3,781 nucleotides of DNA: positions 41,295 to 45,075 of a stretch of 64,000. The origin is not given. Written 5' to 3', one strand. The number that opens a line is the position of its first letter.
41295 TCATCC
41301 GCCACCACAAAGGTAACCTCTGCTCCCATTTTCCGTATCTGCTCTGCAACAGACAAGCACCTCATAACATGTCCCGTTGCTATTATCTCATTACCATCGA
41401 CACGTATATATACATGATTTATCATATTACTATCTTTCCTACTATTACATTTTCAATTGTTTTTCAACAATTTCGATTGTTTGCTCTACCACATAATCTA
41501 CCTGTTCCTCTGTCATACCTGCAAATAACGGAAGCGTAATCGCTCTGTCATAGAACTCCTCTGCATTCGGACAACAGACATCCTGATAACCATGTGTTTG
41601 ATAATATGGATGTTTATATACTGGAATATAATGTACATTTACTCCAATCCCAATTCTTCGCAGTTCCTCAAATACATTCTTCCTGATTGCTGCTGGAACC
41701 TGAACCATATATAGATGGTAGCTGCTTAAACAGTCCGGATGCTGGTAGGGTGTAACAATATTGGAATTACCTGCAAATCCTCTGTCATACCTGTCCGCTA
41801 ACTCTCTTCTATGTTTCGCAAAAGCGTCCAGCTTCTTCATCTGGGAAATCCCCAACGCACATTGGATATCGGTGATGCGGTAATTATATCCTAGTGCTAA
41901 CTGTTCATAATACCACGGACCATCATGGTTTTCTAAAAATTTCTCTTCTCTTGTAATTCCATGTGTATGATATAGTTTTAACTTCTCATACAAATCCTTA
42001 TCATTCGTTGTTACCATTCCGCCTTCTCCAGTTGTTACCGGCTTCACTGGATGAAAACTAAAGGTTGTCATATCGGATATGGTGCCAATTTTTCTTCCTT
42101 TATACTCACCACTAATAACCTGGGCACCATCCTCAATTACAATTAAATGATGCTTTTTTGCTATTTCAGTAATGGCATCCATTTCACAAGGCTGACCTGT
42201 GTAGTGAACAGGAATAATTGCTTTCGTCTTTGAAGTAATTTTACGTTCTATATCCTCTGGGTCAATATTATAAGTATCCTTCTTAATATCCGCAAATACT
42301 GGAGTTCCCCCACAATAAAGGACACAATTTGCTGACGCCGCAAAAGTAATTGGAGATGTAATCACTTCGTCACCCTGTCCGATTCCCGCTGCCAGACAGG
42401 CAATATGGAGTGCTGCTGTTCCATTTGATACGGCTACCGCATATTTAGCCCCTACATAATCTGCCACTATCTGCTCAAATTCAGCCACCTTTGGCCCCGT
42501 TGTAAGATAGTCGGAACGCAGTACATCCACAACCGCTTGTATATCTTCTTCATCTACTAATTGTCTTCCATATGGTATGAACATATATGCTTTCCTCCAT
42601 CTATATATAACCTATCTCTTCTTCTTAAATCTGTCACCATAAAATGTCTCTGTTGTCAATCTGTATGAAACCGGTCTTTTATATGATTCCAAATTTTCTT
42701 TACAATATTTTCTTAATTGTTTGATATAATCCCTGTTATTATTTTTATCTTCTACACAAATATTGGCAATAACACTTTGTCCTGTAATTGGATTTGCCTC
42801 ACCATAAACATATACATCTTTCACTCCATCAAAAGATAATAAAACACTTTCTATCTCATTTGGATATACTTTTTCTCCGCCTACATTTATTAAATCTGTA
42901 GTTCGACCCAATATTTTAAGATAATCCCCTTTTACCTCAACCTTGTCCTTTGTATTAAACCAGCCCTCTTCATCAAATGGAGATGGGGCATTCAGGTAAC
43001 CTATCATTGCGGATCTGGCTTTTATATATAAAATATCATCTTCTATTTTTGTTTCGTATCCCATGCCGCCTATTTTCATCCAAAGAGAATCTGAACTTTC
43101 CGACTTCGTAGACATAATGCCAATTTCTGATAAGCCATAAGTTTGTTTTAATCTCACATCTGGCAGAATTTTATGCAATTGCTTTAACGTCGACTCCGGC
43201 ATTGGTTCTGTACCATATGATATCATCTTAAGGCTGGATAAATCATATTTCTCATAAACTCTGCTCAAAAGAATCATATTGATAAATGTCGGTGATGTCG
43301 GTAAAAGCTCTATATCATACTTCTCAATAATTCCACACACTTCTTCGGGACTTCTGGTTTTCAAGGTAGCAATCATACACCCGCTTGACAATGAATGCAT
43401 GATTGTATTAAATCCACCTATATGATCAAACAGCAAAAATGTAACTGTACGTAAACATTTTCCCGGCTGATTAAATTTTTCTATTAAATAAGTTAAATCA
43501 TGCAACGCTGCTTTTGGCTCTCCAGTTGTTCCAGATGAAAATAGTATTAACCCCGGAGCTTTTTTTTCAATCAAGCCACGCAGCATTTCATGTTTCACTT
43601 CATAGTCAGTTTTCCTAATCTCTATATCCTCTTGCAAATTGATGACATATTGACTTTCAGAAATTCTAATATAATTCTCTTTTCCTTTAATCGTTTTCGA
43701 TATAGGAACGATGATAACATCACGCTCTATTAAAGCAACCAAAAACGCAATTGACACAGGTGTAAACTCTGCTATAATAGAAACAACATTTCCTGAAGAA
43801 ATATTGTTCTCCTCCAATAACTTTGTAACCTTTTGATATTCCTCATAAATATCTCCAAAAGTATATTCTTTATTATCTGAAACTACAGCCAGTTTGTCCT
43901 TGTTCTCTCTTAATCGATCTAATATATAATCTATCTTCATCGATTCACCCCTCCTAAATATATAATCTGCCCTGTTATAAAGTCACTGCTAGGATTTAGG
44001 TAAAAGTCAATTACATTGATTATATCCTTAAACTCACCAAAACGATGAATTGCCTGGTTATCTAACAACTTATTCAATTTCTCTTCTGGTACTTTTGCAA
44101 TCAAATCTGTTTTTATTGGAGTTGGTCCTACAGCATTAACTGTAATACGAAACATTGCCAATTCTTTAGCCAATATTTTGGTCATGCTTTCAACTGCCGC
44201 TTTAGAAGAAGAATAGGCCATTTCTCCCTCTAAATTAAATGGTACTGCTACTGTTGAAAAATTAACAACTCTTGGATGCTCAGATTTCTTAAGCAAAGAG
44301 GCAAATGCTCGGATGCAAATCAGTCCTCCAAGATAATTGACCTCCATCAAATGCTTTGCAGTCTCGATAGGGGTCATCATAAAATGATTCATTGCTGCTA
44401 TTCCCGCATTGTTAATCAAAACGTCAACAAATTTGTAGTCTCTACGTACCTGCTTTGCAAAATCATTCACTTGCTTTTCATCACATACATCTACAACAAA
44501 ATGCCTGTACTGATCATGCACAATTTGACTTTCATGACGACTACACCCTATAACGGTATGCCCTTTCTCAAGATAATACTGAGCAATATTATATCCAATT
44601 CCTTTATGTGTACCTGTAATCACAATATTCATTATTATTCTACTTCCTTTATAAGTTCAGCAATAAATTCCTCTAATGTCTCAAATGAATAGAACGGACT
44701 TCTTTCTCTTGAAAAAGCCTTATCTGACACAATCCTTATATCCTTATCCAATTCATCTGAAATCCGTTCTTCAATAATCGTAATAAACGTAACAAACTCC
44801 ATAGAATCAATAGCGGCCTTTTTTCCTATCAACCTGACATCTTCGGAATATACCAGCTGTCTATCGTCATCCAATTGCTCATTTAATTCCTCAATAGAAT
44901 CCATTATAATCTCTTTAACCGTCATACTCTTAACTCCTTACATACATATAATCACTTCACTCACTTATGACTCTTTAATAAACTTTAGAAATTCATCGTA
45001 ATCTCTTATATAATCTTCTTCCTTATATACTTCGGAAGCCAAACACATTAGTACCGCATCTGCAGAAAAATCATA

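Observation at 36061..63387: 27-kb pseudaminic-acid island interleaved with three acyl-carrier modules and a teichoic-type glycerophosphate module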

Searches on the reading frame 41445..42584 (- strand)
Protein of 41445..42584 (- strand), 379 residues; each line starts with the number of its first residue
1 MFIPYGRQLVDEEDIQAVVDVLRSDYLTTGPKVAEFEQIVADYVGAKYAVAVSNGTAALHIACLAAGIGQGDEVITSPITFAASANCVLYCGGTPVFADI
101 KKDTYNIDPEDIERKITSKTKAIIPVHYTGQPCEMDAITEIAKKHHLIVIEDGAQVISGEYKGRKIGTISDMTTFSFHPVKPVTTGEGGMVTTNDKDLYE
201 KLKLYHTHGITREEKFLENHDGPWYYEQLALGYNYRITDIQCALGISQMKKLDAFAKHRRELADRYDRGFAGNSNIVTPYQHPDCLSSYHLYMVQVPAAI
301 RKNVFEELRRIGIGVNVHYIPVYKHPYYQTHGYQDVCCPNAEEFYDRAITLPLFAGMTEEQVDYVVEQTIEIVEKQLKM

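Call 4: search_protein_families(library=pfam, proteins=[window:41445-42584:-], max_evalue=0.01)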
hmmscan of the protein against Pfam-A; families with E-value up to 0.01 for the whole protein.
window:41445-42584:- (379 aa): 5 families
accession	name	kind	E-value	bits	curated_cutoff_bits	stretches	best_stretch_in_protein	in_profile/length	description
PF01041.23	DegT_DnrJ_EryC1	-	1.8e-129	432.5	19.8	1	10-368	3-358/360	DegT/DnrJ/EryC1/StrS aminotransferase family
PF00155.27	Aminotran_1_2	-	2.6e-11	43.7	19.7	1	33-152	44-185/361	Aminotransferase class I and II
PF01212.27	Beta_elim_lyase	-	7e-09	35.9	27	1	30-216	31-215/288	Beta-eliminating lyase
PF01053.26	Cys_Met_Meta_PP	-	1.1e-06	27.9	27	1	30-153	51-174/381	Cys/Met metabolism PLP-dependent enzyme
PF00266.25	Aminotran_5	-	1.5e-06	27.9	21.5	1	32-178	44-200/371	Aminotransferase class-V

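Call 16: search_protein_families(library=ncbifam, proteins=[window:41445-42584:-], max_evalue=0.001)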
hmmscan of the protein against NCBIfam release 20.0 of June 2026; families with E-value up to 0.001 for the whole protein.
window:41445-42584:- (379 aa): 34 families (the best 25 are shown)
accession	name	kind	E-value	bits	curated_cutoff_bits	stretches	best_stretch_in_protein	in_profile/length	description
TIGR03588.1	PseC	equivalog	9.7e-154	511.9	423.5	1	2-372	1-379/380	UDP-4-amino-4,6-dideoxy-N-acetyl-beta-L-altrosamine transaminase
NF008658.2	PRK11658.1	equivalog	2.6e-92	309.4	631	1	2-374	4-378/379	UDP-4-amino-4-deoxy-L-arabinose aminotransferase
NF008687.0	PRK11706.1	equivalog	9.6e-80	268.1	375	1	3-373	2-374/375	dTDP-4-amino-4,6-dideoxygalactose transaminase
TIGR04181.1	NHT_00031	hypoth_equivalog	4.5e-79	265.9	420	1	11-352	9-357/359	LegC family aminotransferase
TIGR02379.1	ECA_wecE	subfamily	2.7e-65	220.6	434.85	1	3-373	2-375/376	dTDP-4-amino-4,6-dideoxy-D-glucose transaminase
NF011936.0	PRK15407.1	equivalog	1.1e-58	198.9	423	2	3-202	37-244/440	lipopolysaccharide biosynthesis protein RfbH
TIGR04427.1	PLP_DesI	equivalog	1.1e-52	179.5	650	1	21-367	41-377/390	dTDP-4-dehydro-6-deoxyglucose aminotransferase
NF005816.0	PRK07682.1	equivalog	1.3e-11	43.8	620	1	50-153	94-203/390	aminotransferase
NF004975.0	PRK06348.1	equivalog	2e-10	40.2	549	1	57-152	97-201/384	pyridoxal phosphate-dependent aminotransferase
NF041364.1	GntC_guanitoxin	equivalog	1.4e-08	34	415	1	49-152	62-173/356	guanitoxin biosynthesis PLP-dependent (S)-gamma-hydroxy-L-arginine cyclodehydratase GntC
NF005817.0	PRK07683.1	equivalog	9.2e-08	31.2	575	1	50-152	92-200/387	aminotransferase A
NF041091.1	asp_aminotase_Arch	equivalog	1.4e-07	30.8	550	1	49-152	89-199/376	aspartate aminotransferase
NF006096.0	PRK08248.1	equivalog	1.4e-07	30.5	726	1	32-171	65-202/431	homocysteine synthase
TIGR01977.1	am_tr_V_EF2568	hypoth_equivalog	2e-07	30.3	377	1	28-157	41-178/376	cysteine desulfurase family protein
NF006488.0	PRK08912.1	equivalog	2.3e-07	30.1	498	1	49-152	89-198/387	aminotransferase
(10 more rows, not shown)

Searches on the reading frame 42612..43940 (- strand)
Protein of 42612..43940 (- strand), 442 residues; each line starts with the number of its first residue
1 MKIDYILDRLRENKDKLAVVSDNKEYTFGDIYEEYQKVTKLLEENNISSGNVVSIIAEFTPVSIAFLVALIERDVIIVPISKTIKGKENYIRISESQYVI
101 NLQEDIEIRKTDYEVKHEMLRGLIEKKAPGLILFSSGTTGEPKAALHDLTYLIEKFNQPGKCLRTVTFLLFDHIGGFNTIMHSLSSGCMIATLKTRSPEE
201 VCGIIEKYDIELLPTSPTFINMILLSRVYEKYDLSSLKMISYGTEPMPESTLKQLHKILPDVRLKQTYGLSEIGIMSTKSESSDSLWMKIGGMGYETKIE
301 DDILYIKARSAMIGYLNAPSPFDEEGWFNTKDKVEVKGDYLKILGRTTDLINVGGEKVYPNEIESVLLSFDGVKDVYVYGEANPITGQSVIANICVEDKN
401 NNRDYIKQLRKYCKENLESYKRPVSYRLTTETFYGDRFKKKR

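Call 4: search_protein_families(library=pfam, proteins=[window:42612-43940:-], max_evalue=0.01)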
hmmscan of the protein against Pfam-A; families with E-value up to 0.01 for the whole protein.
window:42612-43940:- (442 aa): 3 families
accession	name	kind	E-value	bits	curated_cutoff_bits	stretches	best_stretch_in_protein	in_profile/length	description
PF00501.34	AMP-binding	-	5.9e-34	117.9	29.9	1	10-299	5-355/384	AMP-binding enzyme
PF13193.12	AMP-binding_C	-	7.7e-11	43.2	24.5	1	362-429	1-66/76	AMP-binding enzyme C-terminal domain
PF09079.17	Cdc6_C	-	0.0011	19.4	25.1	1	21-59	24-62/96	CDC6, C terminal winged helix domain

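Call 52: search_protein_families(library=ncbifam, proteins=[window:42612-43940:-], max_evalue=0.00001)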
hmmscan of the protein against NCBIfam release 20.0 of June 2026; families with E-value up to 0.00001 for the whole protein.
window:42612-43940:- (442 aa): 92 families (the best 25 are shown)
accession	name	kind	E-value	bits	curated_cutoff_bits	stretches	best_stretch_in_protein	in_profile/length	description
NF004837.0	PRK06187.1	subfamily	6.3e-46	156.7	476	1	129-430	172-503/531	long-chain-fatty-acid--CoA ligase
NF006182.0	PRK08316.1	subfamily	9e-38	130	663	1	120-425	164-493/523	fatty acyl-CoA synthetase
NF005801.1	PRK07656.1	equivalog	1.8e-37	129.1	657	1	131-429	168-483/500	FadD3 family acyl-CoA ligase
TIGR01923.1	menE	equivalog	7.2e-37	127.3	330.15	1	27-431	1-428/442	o-succinylbenzoate--CoA ligase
NF002966.0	PRK03640.1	equivalog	1.8e-36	125.8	556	1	6-427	8-458/483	o-succinylbenzoate--CoA ligase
NF052269.1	Staph_lig_FadD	equivalog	8.9e-36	123.3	650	2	114-430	137-474/499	long-chain-fatty-acid--CoA ligase FadD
NF052580.1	Str24CoAsynCasG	equivalog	2.9e-33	115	750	1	173-432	252-532/548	steroid-24-oyl-CoA synthetase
NF006539.0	PRK09029.1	equivalog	8.5e-32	110.6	494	1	12-429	15-431/458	o-succinylbenzoate--CoA ligase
NF005863.0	PRK07798.1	subfamily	1.8e-29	102.7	543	2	339-426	423-508/540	acyl-CoA synthetase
NF006181.0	PRK08314.1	subfamily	2.6e-28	98.6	705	2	131-273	208-356/563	long-chain-fatty-acid--CoA ligase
NF005307.0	PRK06839.1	equivalog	3.2e-28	98.6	748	1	9-428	11-472/496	o-succinylbenzoate--CoA ligase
NF005797.0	PRK07638.1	equivalog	9e-28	97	518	1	13-433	14-463/487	acyl-CoA synthetase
NF006167.0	PRK08308.1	equivalog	1.3e-27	96.7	513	2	331-427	296-389/414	acyl-CoA synthetase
NF005676.0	PRK07470.1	equivalog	1.2e-26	93.4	774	1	15-426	71-506/544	acyl-CoA synthetase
NF004114.0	PRK05605.1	equivalog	5.2e-25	87.8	766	1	304-424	422-544/575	long-chain-fatty-acid--CoA ligase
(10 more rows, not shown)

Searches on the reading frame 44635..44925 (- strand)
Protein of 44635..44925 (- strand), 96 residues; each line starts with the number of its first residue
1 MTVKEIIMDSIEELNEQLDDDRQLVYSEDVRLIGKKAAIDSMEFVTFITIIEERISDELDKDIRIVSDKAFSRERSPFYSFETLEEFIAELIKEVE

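Call 4: search_protein_families(library=pfam, proteins=[window:44635-44925:-], max_evalue=0.01)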
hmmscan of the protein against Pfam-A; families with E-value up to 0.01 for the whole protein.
window:44635-44925:- (96 aa): 0 families

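Call 56: search_solved_structures(query=window:44635-44925:-, max_evalue=10)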
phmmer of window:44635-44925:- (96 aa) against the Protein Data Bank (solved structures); distinct sequences matched with E-value up to 10: 3.
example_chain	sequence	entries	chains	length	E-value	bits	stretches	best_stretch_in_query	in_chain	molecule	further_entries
2l4b_A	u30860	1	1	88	0.14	16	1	4-62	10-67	Acyl carrier protein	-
5mto_A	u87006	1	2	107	0.37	14.6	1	5-57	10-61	Inhibitor of growth protein 5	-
8glv_Lc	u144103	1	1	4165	1.2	13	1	38-80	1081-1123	DHC2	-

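Call 76: search_protein_representatives(protein=window:44635-44925:-)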
Query: 96 residues. Proteins with E-value up to 0.001 (for the whole library): 1605; up to 1e-10: 84; up to 1e-30: 0. The best 150 are listed.
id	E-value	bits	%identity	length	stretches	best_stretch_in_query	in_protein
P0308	1.8e-28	114.4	67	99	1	3-96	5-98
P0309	1.6e-27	111.4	60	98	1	3-95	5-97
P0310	5.5e-26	106.5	56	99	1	3-93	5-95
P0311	4.8e-23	97.1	57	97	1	5-94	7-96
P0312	5.5e-22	93.7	53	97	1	3-94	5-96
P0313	3.4e-21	91.2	53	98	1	2-95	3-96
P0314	1.2e-20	89.5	47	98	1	4-96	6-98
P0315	1.7e-20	89.0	54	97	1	3-93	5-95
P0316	2.1e-20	88.7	50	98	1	5-94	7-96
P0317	2.2e-20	88.6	57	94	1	3-94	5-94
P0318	2.6e-20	88.4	47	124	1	3-93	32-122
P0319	1.1e-17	80.0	41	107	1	3-93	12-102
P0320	2.6e-17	78.9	49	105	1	4-92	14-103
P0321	7.3e-17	77.4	43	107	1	3-93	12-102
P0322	2.4e-16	75.8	45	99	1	3-96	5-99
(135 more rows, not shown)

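Call 78: search_protein_families(library=pfam, alignment_id=A4, max_evalue=0.01)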
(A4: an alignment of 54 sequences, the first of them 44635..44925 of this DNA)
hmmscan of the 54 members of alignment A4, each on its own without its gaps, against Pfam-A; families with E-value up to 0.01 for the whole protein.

A. member 1, window:44635-44925:- (96 aa): 0 families

B. families by the number of members that match (of 54 scanned): 4 families
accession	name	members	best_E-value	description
PF23130.1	IcmW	1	0.00041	IcmW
PF00550.31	PP-binding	1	0.0022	Phosphopantetheine attachment site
PF19807.5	DUF6290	1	0.0045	Family of unknown function (DUF6290)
PF07426.16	Dynactin_p22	1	0.0054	Dynactin subunit p22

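Call 79: search_solved_structures(query=A4, max_evalue=0.01)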
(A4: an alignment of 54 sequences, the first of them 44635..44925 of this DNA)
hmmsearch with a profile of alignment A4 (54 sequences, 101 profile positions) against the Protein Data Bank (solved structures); distinct sequences matched with E-value up to 0.01: 2.
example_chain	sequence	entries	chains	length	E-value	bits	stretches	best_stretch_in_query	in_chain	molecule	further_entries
2l4b_A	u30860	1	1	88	0.00042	23.4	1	4-63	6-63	Acyl carrier protein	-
2lki_A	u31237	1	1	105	0.0014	21.8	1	25-62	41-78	Putative uncharacterized protein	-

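Call 84: predict_structure(alignment_id=A4)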
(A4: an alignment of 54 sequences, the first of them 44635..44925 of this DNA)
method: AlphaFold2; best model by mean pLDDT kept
length: 96 residues; sequences in the alignment: 54
mean_pLDDT: 93.5   pTM: 0.83
mean pLDDT of the five models: 93.5, 93.4, 93.0, 92.4, 91.5
residues with pLDDT >= 90: 82; 70-90: 14; 50-70: 0; < 50: 0
segments of 3 or more residues with pLDDT < 50: none
pLDDT, mean of each block of 10 residues (from residue 1): 95 96 92 91 95 97 92 89 95 92
secondary structure, 60 per line:
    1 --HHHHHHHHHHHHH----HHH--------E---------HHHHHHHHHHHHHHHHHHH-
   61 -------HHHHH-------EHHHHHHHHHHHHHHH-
elements in order: H3-15 H41-59 H68-72 H81-95

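Call 86: fold_search(model_id=the predicted structure, library=pdb)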
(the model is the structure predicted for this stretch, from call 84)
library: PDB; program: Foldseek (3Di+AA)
matches with E <= 10: 45; with E <= 0.001: 0
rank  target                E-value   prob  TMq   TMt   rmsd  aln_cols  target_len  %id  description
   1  2lki_MODEL_1_A        8.8e-02  0.92  0.47  0.52   4.8        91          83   20  Solution NMR structure of holo acyl carrier protein NE2163 from nitrosomonas europaea. Northeast structural ge (released 2011-11-16)
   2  3lmo                  4.0e-01  0.93  0.65  0.67   3.6       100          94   14  Crystal Structure of specialized acyl carrier protein (RPA2022) from Rhodopseudomonas palustris, Northeast Structural Ge (released 2010-02-16)
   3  9ihq_T                5.7e-01  0.77  0.54  0.55   3.5        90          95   11  Closed state with NUQM and without flavoprotein (classification state 2) of Pichia pastoris mitochondrial complex I in (released 2025-10-15)
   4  8f5i_A                5.7e-01  0.69  0.56  0.58   4.3        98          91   13  SARS-CoV-2 S2 helix epitope scaffold bound by antibody DH1057.1 (released 2023-10-11)
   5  2kw2_MODEL_1_A        6.0e-01  0.72  0.58  0.55   4.1       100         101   15  Solution NMR of the specialized acyl carrier protein (RPA2022) from Rhodopseudomonas palustris, Northeast Stru (released 2010-04-21)
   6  6o6e_E                7.7e-01  0.30  0.37  0.44   5.5        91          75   14  Crystal structure of PltF trapped with PltL using a proline adenosine vinylsulfonamide inhibitor (released 2020-04-08)
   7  7zmb_O                1.2e+00  0.51  0.53  0.60   3.8        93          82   19  CryoEM structure of mitochondrial complex I from Chaetomium thermophilum (state 2) (released 2022-11-30)
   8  5kp6_B                1.2e+00  0.54  0.55  0.65   4.2        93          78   18  Crystal Structure of the Curacin Biosynthetic Pathway HMG Synthase in Complex with Apo Donor-ACP (released 2016-08-31)
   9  2ava_MODEL_1_A        1.2e+00  0.30  0.49  0.54   4.7        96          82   19  Solution Structure of Stearoyl-Acyl Carrier Protein (released 2006-04-11)
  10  8b9z_T                1.5e+00  0.35  0.49  0.57   4.2        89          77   13  Drosophila melanogaster complex I in the Active state (Dm1) (released 2023-01-18)
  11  5gpn_Aa               1.6e+00  0.28  0.47  0.53   4.5        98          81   18  Architecture of mammalian respirasome (released 2017-04-05)
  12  5gup_O                1.6e+00  0.28  0.47  0.51   4.5        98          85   18  Cryo-EM structure of mammalian respiratory supercomplex I1III2IV1 (released 2017-03-29)
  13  5kp7_B                2.0e+00  0.38  0.54  0.64   4.2        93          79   18  Crystal Structure of the Curacin Biosynthetic Pathway HMG Synthase in Complex with Holo Donor-ACP (released 2016-08-31)
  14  9ls6_MODEL_1_A        2.3e+00  0.23  0.47  0.50   4.0        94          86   16  Solution structure of holo Acyl carrier protein 1 (ApeE) of aryl polyene biosynthesis from Acinetobacter bauma (released 2025-11-26)
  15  9c6d_B                2.4e+00  0.18  0.35  0.29   9.8        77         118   14  Crystal structure of mutant NonPro1 Tautomerase Superfamily Member 8U6-S1P in complex with 3-bromopropiolate inhibitor (released 2025-03-05)
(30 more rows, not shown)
